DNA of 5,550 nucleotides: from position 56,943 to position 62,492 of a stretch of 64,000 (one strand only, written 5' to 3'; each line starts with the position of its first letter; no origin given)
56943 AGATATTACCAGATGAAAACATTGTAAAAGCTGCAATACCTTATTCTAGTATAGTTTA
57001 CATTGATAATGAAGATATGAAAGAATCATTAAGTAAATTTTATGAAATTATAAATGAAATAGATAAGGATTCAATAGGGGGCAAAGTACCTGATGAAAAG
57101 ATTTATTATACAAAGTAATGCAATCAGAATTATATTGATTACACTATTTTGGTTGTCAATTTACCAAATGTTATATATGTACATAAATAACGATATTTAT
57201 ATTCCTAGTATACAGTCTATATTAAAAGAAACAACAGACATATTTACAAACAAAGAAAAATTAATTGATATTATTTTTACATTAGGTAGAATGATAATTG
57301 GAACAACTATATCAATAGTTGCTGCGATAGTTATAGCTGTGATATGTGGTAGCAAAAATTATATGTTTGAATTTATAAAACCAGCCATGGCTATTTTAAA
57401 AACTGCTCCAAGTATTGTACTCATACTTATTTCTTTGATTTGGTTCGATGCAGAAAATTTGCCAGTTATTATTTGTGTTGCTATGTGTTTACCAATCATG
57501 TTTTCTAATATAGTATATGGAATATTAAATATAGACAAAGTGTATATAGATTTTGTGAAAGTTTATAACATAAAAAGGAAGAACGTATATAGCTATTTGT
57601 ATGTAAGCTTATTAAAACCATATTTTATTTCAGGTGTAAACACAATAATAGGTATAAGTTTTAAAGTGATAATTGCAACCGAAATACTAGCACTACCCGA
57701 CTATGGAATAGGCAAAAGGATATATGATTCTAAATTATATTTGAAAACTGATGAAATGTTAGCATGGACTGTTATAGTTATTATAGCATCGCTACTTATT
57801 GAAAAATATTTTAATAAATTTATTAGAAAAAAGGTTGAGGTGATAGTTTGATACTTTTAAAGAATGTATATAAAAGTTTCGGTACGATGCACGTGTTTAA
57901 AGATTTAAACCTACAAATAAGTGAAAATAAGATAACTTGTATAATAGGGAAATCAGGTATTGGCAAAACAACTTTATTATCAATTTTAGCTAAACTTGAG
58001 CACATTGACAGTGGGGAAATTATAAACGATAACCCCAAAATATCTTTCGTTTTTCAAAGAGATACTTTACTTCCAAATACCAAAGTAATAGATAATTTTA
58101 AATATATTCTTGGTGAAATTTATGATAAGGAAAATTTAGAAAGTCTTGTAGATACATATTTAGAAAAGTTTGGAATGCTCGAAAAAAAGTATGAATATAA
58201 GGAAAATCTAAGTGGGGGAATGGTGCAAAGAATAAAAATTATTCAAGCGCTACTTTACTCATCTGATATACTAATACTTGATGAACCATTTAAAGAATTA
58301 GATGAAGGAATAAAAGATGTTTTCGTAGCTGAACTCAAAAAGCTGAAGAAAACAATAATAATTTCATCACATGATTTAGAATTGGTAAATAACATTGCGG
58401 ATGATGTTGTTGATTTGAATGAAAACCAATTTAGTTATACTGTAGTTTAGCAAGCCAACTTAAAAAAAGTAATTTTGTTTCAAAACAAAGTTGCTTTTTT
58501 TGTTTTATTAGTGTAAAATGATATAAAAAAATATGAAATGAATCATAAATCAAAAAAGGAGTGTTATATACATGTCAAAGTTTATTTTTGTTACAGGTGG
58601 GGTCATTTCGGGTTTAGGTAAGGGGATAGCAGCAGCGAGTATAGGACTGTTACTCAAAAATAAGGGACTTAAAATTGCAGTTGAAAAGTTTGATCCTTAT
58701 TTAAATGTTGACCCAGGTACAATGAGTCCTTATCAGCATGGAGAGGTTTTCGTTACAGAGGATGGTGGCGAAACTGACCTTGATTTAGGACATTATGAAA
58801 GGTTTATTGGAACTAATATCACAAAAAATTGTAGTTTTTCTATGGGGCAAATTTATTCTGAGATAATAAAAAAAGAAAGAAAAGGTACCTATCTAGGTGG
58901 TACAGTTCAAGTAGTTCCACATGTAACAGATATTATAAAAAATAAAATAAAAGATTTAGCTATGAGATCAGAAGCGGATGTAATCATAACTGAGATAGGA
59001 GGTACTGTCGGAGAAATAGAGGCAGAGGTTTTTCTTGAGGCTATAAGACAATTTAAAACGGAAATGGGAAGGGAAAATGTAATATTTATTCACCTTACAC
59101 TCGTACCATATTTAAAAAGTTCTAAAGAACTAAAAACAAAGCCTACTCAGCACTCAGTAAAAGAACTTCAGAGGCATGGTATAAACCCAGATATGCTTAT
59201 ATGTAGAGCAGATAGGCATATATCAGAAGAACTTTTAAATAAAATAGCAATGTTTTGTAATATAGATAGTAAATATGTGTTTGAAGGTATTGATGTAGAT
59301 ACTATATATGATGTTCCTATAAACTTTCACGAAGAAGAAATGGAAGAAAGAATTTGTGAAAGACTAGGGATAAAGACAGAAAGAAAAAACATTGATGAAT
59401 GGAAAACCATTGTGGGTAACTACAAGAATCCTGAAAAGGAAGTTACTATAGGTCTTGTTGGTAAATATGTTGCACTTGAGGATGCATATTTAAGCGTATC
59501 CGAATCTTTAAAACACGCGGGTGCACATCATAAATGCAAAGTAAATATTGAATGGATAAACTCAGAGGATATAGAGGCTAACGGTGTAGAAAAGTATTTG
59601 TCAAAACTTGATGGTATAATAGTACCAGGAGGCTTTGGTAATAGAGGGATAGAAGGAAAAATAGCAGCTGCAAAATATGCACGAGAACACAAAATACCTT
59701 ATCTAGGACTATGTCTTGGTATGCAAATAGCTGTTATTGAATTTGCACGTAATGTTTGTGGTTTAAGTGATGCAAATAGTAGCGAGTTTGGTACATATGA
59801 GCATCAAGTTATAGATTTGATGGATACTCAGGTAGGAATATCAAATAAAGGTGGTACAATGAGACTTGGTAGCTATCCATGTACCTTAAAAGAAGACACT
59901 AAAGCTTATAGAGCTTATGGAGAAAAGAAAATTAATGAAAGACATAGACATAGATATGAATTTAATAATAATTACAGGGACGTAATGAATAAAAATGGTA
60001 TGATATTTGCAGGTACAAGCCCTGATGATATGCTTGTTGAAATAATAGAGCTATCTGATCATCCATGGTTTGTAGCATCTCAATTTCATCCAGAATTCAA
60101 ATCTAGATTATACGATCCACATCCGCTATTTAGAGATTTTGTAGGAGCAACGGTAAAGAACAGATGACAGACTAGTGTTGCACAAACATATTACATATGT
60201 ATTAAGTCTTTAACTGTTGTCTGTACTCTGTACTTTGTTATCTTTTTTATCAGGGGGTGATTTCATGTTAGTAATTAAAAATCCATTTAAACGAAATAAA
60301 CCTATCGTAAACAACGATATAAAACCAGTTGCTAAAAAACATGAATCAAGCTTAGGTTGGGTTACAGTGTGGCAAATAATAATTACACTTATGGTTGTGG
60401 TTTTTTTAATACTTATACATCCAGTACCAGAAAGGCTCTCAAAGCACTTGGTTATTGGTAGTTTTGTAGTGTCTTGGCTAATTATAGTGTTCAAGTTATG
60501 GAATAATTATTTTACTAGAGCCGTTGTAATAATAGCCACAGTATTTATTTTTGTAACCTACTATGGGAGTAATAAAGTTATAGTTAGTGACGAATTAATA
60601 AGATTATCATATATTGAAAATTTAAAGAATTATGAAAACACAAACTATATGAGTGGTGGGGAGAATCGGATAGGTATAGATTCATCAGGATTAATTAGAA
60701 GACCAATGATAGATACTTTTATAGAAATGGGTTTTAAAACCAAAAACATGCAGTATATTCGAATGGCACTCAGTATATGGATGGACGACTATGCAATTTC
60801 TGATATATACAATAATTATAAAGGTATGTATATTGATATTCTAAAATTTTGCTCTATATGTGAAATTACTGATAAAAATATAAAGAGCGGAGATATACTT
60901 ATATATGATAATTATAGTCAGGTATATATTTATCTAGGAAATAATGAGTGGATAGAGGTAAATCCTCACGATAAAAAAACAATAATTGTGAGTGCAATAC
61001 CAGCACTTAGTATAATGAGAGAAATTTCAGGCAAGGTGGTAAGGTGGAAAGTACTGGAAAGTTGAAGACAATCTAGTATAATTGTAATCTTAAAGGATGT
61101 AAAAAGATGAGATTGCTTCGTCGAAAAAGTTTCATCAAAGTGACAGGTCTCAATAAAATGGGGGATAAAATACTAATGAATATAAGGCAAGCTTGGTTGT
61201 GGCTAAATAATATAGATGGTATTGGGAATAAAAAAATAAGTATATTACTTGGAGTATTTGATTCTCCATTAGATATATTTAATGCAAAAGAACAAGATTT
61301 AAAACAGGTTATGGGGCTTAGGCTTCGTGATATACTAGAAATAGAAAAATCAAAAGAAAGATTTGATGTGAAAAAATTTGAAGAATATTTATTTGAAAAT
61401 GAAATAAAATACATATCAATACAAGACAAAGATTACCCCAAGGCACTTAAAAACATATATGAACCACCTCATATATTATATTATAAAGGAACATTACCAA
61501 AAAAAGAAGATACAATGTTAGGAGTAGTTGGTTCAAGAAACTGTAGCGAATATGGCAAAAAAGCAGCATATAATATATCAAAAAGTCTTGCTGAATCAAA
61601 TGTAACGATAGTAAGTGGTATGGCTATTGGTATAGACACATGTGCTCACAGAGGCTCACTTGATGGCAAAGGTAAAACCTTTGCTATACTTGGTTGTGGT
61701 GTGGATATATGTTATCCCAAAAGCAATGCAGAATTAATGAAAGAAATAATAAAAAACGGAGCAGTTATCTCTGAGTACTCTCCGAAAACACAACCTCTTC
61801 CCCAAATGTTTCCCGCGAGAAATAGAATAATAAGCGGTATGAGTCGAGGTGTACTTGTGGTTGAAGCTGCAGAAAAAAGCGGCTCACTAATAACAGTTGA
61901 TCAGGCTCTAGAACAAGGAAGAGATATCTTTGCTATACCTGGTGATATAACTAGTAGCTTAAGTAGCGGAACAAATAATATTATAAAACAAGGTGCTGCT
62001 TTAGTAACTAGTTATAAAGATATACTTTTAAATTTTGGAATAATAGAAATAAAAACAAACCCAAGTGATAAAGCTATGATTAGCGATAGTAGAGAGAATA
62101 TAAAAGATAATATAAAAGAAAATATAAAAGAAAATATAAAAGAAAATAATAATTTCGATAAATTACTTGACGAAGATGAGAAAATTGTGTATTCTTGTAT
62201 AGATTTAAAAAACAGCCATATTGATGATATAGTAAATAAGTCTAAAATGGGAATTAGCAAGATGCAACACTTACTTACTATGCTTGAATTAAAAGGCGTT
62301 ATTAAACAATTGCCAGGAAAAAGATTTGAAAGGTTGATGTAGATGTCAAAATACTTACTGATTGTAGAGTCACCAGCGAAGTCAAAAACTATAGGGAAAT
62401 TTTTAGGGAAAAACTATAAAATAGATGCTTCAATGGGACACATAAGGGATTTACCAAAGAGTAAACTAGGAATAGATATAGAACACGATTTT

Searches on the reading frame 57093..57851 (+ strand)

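Call 59: search_protein_families(library=ncbifam, proteins=[window:57093-57851:+], max_evalue=0.01)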
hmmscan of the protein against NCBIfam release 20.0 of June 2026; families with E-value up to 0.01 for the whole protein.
window:57093-57851:+ (252 aa): 6 families
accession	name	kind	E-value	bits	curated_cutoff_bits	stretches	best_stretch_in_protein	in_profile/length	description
NF040733.1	ABC_perm_U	equivalog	2.1e-17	63.5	295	1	11-241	9-239/251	ABC transporter permease subunit SaoP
TIGR01183.1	ntrB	equivalog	1.3e-14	54.4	209.05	1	52-239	11-198/202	nitrate ABC transporter permease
NF007545.0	PRK10160.1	equivalog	1.4e-09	37.8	342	1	5-237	24-257/275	taurine ABC transporter permease TauC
NF008470.0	PRK11365.1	equivalog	1.8e-09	37.4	347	1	37-231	39-230/263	aliphatic sulfonate ABC transporter permease SsuC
TIGR03416.1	ABC_choXWV_perm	equivalog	8.4e-06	25.5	363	1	52-232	80-260/267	choline ABC transporter permease subunit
NF008196.0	PRK10952.1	equivalog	0.0042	15.9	439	1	62-202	148-289/356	glycine betaine/L-proline ABC transporter permease ProW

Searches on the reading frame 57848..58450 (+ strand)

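Call 59: search_protein_families(library=ncbifam, proteins=[window:57848-58450:+], max_evalue=0.01)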
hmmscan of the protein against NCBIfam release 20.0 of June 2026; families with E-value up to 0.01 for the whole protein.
window:57848-58450:+ (200 aa): 190 families (the best 25 are shown)
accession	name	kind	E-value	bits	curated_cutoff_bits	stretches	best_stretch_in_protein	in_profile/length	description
TIGR03265.1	PhnT2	equivalog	1.9e-35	122.7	457.7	1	3-194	6-212/353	putative 2-aminoethylphosphonate ABC transporter ATP-binding protein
TIGR03608.1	L_ocin_972_ABC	subfamily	2.6e-32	111.9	254.85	1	4-190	1-206/206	putative bacteriocin export ABC transporter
NF000355.4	ribo_prot_ABC_F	equivalog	7.5e-32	110.8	380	1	2-194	3-191/499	ribosomal protection-like ABC-F family protein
NF043075.1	MMSYN1_0197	equivalog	1.8e-30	106.1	550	1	2-194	3-210/341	spermidine/putrescine ABC transporter ATP-binding protein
TIGR00968.1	3a0106s01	subfamily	1.9e-29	102.8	342.75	1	2-193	1-207/237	sulfate ABC transporter ATP-binding protein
TIGR02673.1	FtsE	equivalog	1.4e-28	100.1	264.85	1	1-192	1-212/214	cell division ATP-binding protein FtsE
NF040933.2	ABC_arch_GlcV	equivalog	2.1e-28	99.2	450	1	2-195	3-220/357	glucose ABC transporter ATP-binding protein GlcV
TIGR02315.1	ABC_phnC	equivalog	4.4e-28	98.3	266.1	2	91-197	117-226/243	phosphonate ABC transporter ATP-binding protein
NF007027.0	PRK09493.1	equivalog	1e-27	97.1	379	1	1-191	1-210/240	glutamine ABC transporter ATP-binding protein GlnQ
NF040729.1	ABC_ATP_SaoA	equivalog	2.1e-27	96.2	360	1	6-193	6-209/248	ABC transporter ATP-binding protein SaoA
TIGR01186.1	proV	subfamily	3.3e-27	95.5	326.6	1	12-191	4-204/363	betaine/proline/choline family ABC transporter ATP-binding protein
NF006987.0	PRK09452.1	equivalog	3.4e-27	95.1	482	1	2-194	18-225/378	spermidine/putrescine ABC transporter ATP-binding protein PotA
TIGR00972.1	3a0107s01c2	equivalog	8.3e-26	90.8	343.2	2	64-188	83-214/248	phosphate ABC transporter ATP-binding protein PstB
NF040840.2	tungstate_WtpC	equivalog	9.7e-26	90.8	440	1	1-180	1-194/347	tungstate ABC transporter ATP-binding protein WtpC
NF008420.0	PRK11247.1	equivalog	1.3e-25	90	395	1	2-195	13-212/257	aliphatic sulfonates ABC transporter ATP-binding protein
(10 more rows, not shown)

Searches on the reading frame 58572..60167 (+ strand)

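Call 57: search_protein_families(library=pfam, proteins=[window:58572-60167:+], max_evalue=0.00001)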
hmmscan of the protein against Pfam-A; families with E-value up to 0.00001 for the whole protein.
window:58572-60167:+ (531 aa): 3 families
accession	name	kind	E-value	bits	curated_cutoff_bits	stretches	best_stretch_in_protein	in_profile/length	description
PF06418.20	CTP_synth_N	-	5.8e-123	409.9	26.1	1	3-266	1-264/265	CTP synthase N-terminus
PF00117.34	GATase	-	5.4e-42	144.1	22.8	1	302-524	2-188/190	Glutamine amidotransferase class-I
PF07722.19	Peptidase_C26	-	6.6e-07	29.7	20.5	0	365-508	96-219/219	Peptidase C26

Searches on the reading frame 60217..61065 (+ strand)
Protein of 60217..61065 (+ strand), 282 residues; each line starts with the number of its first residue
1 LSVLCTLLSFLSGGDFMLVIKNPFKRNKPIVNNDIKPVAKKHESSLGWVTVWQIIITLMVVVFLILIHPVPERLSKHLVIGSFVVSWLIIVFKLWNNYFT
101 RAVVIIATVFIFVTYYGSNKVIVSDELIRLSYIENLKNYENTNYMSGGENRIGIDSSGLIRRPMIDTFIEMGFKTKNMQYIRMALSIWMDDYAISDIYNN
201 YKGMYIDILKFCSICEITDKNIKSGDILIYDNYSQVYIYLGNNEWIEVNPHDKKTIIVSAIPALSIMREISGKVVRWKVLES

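Call 59: search_protein_families(library=ncbifam, proteins=[window:60217-61065:+], max_evalue=0.01)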
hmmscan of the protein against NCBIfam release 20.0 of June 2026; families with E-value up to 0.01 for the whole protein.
window:60217-61065:+ (282 aa): 1 family
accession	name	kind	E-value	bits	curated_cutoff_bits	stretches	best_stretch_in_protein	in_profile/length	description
NF008096.1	PRK10838.1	equivalog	0.0078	16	186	0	132-168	71-107/189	bifunctional murein DD-endopeptidase/murein LD-carboxypeptidase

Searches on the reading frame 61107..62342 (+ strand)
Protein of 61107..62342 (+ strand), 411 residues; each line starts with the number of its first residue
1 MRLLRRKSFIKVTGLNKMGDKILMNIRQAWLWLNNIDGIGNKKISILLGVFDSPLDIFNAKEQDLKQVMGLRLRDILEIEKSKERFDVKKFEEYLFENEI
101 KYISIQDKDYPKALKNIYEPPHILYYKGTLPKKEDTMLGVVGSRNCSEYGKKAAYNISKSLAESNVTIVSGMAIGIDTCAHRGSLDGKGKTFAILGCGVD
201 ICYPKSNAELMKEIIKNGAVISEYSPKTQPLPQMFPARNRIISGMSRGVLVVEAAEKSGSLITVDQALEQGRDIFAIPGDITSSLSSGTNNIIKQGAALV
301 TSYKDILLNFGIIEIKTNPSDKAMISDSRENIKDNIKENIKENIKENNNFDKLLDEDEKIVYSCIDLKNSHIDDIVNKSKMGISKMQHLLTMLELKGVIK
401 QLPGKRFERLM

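Call 59: search_protein_families(library=ncbifam, proteins=[window:61107-62342:+], max_evalue=0.01)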
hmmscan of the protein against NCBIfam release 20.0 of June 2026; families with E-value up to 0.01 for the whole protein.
window:61107-62342:+ (411 aa): 3 families
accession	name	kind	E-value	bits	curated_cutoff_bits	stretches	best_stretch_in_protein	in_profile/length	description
TIGR00732.1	dprA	equivalog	1.9e-79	265.9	191.15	1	97-309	6-219/220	DNA-processing protein DprA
NF008007.0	PRK10736.1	equivalog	2.5e-75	254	495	1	27-323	4-298/374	DNA-protecting protein DprA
TIGR00725.1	TIGR00725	hypoth_equivalog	0.0011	18.4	106.9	1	138-195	4-61/159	TIGR00725 family protein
